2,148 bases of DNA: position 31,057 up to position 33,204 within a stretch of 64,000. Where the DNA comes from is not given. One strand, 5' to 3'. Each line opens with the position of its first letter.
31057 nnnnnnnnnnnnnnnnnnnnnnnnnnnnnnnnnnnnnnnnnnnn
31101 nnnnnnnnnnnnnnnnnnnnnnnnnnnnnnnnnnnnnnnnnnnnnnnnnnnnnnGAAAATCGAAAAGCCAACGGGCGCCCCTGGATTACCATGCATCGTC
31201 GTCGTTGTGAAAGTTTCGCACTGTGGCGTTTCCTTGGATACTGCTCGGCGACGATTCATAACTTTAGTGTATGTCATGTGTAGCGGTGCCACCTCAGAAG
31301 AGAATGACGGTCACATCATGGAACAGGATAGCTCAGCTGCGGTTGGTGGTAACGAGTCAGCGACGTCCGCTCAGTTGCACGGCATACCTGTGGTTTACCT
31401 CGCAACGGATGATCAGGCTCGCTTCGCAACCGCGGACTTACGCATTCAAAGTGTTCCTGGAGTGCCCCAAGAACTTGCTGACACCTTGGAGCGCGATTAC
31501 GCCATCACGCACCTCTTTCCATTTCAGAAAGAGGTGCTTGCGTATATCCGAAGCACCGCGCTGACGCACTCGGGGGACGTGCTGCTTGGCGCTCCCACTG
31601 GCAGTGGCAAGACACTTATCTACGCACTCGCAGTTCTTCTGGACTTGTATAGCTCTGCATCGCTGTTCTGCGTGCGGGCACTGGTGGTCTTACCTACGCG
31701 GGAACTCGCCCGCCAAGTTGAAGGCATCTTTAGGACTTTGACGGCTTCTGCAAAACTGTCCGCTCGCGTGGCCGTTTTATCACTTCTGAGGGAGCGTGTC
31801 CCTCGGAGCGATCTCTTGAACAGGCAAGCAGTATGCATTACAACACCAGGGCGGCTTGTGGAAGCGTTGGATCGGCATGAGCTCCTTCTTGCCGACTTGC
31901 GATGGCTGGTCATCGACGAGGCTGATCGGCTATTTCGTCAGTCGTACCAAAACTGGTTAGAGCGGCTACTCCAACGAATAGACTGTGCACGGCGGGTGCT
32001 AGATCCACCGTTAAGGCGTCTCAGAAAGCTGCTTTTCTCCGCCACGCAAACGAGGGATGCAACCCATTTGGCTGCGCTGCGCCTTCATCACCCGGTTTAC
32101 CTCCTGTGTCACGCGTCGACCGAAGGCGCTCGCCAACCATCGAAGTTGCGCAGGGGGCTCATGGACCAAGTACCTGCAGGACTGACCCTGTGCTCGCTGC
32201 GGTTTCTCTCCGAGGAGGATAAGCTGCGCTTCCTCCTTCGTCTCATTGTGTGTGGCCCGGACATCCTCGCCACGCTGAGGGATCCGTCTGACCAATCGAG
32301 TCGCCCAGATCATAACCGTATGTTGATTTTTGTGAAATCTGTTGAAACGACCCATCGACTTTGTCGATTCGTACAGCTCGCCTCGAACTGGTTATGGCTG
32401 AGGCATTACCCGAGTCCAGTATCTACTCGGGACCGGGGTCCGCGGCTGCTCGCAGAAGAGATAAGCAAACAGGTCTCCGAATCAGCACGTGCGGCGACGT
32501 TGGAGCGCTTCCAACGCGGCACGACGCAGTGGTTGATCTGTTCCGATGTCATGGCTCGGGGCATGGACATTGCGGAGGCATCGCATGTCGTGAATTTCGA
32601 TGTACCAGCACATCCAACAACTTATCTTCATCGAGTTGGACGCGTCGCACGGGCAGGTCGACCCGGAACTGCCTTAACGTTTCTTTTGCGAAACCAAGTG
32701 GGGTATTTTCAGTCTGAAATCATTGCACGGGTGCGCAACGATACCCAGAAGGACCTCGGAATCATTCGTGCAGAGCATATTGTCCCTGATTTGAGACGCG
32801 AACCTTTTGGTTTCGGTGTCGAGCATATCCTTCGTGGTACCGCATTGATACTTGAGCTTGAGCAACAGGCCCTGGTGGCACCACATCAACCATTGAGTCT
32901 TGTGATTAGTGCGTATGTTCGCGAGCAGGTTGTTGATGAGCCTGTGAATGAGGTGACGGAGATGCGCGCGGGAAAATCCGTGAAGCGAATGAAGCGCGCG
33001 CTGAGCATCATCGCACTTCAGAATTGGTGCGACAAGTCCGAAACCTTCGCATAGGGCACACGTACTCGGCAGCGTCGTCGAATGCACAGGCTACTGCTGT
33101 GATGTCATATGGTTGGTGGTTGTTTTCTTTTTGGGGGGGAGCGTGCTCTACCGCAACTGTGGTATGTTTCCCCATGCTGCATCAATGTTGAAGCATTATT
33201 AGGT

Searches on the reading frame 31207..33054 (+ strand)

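Call 10: search_protein_families(library=pfam, proteins=[window:31207-33054:+], max_evalue=0.001)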
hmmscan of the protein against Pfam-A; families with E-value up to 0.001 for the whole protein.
window:31207-33054:+ (615 aa): 3 families
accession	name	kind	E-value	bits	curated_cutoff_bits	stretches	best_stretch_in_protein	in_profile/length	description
PF00270.35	DEAD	-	4.6e-29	101.7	26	1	106-285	3-164/167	DEAD/DEAH box helicase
PF00271.37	Helicase_C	-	1.6e-18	67.4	23.5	1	369-484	15-110/110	Helicase conserved C-terminal domain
PF04851.21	ResIII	-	2.3e-10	41.1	22.5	1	102-252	3-148/164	Type III restriction enzyme, res subunit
